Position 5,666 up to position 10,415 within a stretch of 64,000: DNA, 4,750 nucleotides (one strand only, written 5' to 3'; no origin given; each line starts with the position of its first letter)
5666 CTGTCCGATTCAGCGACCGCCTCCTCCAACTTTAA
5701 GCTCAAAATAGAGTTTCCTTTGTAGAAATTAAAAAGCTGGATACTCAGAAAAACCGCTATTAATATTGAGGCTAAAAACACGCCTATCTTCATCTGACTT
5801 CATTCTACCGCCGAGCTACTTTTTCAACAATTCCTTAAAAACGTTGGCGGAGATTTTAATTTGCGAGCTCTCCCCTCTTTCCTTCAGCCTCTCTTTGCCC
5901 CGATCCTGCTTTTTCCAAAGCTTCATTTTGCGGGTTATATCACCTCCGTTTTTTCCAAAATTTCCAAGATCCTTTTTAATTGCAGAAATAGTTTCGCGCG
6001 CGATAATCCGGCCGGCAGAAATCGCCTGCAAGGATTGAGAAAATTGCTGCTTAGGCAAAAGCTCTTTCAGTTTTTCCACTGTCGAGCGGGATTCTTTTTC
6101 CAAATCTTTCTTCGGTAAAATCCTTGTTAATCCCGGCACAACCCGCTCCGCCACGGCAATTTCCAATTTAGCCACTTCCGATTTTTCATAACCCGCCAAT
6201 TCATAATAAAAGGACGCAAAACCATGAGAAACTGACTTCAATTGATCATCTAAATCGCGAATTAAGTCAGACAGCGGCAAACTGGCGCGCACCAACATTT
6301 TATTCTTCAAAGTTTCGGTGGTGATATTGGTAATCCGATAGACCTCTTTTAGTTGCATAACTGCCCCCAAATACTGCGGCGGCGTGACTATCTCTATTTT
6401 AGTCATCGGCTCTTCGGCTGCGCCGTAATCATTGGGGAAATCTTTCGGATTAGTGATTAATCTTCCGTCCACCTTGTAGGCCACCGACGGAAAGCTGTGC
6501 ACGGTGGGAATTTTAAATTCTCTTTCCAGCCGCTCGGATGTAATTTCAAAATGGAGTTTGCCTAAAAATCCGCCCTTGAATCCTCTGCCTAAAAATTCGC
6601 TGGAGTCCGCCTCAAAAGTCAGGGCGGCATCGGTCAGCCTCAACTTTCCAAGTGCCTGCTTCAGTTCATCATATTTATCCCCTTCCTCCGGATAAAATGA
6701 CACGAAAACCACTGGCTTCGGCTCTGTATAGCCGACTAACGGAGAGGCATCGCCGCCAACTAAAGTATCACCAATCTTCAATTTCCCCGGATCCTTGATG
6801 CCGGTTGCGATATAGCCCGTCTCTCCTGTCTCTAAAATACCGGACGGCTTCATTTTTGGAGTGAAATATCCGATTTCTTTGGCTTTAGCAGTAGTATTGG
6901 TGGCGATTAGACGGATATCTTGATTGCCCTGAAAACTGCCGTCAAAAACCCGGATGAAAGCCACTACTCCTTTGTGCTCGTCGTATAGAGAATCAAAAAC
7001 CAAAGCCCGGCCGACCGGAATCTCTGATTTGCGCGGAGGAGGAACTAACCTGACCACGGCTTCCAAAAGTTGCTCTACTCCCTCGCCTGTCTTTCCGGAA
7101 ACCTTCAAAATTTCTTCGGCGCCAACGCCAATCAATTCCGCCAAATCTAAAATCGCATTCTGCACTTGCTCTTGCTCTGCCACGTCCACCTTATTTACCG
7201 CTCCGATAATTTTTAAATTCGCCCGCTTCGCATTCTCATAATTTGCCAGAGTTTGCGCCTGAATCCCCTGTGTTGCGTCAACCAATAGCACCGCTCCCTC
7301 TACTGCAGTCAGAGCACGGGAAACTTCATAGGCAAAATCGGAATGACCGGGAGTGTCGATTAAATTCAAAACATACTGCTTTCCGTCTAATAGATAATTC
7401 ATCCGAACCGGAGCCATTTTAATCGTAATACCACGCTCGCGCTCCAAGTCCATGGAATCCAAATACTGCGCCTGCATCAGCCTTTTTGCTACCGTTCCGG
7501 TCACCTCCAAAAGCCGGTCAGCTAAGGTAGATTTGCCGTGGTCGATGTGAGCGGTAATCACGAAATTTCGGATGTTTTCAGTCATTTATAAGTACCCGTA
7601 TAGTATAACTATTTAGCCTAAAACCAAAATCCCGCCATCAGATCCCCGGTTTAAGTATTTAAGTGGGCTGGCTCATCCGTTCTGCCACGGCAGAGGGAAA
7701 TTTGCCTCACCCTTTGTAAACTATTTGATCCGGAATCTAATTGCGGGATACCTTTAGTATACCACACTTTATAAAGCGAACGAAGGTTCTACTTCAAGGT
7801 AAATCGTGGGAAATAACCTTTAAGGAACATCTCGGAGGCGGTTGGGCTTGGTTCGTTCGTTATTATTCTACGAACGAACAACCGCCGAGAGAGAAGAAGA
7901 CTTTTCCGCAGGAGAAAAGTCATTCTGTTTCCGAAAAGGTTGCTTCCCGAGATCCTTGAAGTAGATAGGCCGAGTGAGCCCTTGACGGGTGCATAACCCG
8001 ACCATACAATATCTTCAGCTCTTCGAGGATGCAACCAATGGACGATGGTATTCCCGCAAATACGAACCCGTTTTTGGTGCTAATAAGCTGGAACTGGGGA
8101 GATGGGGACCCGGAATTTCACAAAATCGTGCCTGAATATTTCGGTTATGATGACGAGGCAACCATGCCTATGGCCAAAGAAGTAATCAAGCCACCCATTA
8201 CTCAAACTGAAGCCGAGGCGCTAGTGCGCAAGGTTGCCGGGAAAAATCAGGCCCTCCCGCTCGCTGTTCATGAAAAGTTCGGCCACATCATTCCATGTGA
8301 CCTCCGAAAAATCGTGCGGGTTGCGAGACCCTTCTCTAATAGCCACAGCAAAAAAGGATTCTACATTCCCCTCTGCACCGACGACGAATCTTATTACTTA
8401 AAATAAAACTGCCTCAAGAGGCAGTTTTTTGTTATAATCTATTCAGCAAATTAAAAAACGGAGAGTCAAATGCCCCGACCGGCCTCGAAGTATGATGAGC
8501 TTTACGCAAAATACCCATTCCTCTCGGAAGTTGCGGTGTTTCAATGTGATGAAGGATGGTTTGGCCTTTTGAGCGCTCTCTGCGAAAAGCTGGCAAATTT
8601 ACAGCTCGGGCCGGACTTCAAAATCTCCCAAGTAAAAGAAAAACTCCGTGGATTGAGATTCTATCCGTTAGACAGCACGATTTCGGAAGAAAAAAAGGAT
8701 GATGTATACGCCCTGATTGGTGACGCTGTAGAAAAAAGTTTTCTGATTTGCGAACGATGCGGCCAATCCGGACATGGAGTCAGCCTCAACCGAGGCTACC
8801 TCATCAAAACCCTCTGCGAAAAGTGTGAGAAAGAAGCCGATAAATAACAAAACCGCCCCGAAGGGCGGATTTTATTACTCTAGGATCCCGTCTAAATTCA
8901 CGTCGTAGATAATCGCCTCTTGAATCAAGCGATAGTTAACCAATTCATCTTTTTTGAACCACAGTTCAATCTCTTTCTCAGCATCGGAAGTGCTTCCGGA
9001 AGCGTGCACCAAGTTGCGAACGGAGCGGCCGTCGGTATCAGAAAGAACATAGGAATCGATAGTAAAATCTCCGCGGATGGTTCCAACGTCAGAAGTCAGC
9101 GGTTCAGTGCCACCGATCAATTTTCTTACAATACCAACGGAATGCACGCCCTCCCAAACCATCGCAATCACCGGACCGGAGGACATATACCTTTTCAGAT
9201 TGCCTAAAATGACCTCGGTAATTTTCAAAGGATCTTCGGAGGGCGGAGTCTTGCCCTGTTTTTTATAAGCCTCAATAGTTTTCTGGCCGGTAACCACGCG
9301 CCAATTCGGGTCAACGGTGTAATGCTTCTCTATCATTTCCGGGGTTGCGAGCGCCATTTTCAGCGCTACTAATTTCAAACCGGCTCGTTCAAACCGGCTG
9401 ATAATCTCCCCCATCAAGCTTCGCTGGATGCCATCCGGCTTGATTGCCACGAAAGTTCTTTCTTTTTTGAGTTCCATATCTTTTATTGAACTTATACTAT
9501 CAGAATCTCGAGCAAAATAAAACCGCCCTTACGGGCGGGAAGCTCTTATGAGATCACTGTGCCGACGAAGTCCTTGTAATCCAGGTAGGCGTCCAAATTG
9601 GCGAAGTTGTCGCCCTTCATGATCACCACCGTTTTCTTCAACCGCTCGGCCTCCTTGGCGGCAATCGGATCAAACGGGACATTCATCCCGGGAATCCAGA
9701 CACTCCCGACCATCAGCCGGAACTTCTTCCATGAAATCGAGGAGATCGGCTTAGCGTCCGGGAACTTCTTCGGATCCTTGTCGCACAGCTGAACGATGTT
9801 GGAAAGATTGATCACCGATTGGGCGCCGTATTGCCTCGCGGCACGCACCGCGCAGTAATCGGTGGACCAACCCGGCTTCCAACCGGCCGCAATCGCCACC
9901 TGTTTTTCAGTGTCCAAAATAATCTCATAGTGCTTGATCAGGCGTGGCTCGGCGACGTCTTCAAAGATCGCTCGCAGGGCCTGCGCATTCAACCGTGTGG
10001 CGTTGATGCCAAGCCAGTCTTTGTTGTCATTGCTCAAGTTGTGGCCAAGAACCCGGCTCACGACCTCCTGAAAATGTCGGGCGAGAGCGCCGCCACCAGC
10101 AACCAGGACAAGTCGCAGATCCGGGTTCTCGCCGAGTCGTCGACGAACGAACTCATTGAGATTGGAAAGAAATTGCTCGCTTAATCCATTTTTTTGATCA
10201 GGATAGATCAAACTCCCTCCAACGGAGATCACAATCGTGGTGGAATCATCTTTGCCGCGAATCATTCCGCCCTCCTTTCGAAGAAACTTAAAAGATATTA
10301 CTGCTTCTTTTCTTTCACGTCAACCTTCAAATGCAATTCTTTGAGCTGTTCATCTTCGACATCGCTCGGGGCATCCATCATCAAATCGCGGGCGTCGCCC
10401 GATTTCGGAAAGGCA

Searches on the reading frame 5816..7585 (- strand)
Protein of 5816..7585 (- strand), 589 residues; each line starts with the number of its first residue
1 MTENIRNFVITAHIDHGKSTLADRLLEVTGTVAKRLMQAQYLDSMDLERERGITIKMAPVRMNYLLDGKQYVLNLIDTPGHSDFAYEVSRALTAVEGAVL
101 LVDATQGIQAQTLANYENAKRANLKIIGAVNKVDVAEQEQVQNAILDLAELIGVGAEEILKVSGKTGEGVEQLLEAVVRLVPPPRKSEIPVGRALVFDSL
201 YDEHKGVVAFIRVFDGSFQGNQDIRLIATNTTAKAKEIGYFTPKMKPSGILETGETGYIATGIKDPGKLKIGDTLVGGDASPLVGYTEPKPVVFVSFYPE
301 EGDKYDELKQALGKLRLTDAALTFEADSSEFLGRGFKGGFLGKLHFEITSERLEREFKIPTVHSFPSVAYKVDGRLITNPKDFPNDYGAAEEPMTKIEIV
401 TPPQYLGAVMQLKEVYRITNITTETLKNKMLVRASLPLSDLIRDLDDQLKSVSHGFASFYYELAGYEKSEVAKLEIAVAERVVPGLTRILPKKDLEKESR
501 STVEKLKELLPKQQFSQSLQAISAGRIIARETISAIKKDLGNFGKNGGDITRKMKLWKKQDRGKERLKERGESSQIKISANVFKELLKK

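Call 26: search_protein_families(library=pfam, proteins=[window:5816-7585:-], max_evalue=0.0001)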
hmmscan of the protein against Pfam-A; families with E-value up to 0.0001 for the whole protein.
window:5816-7585:- (589 aa): 8 families
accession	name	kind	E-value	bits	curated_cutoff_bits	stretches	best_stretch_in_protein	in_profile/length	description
PF00009.33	GTP_EFTU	-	5.1e-53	179.9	26.5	1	3-183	1-188/188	Elongation factor Tu GTP binding domain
PF06421.17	LepA_C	-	2.9e-24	85.7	29.7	1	480-588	3-107/107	GTP-binding protein LepA C-terminus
PF00679.30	EFG_C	-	2.7e-14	53.4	27.9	1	391-474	3-86/89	Elongation factor G C-terminus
PF03144.31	GTP_EFTU_D2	-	2e-09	38.1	30.3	1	206-275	1-72/73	Elongation factor Tu domain 2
PF14492.12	EFG_III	-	1.3e-06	28.8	27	1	289-359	2-69/75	Elongation Factor G, domain III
PF00071.28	Ras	-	1.1e-05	25.5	21.6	1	33-180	11-159/162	Ras family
PF10662.15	PduV-EutP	-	2.7e-05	24.4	21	1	73-175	38-139/143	Ethanolamine utilisation - propanediol utilisation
PF22042.2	EF-G_D2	-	5.3e-05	23.7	27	0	193-231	3-39/84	Elongation factor G domain 2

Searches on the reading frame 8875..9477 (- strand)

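Call 73: search_protein_families(library=pfam, proteins=[window:8875-9477:-], max_evalue=0.001)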
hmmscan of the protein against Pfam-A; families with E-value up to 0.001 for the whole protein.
window:8875-9477:- (200 aa): 1 family
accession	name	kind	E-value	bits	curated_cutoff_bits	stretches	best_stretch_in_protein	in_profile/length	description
PF00334.24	NDK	-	2.4e-38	131.5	27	2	92-178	58-134/135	Nucleoside diphosphate kinase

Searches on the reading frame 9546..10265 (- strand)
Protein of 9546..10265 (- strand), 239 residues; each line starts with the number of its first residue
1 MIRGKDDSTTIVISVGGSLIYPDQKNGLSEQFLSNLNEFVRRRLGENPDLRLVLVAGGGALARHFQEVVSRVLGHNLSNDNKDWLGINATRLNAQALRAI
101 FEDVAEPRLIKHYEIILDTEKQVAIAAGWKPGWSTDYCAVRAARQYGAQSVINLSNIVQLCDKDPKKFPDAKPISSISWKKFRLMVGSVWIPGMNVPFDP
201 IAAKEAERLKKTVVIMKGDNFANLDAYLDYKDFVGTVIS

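Call 26: search_protein_families(library=pfam, proteins=[window:9546-10265:-], max_evalue=0.0001)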
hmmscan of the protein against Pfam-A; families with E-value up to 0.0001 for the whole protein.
window:9546-10265:- (239 aa): 1 family
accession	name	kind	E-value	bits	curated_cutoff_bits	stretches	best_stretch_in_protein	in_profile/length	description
PF00696.33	AA_kinase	-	1.8e-20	74.2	24.9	1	10-216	2-233/234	Amino acid kinase family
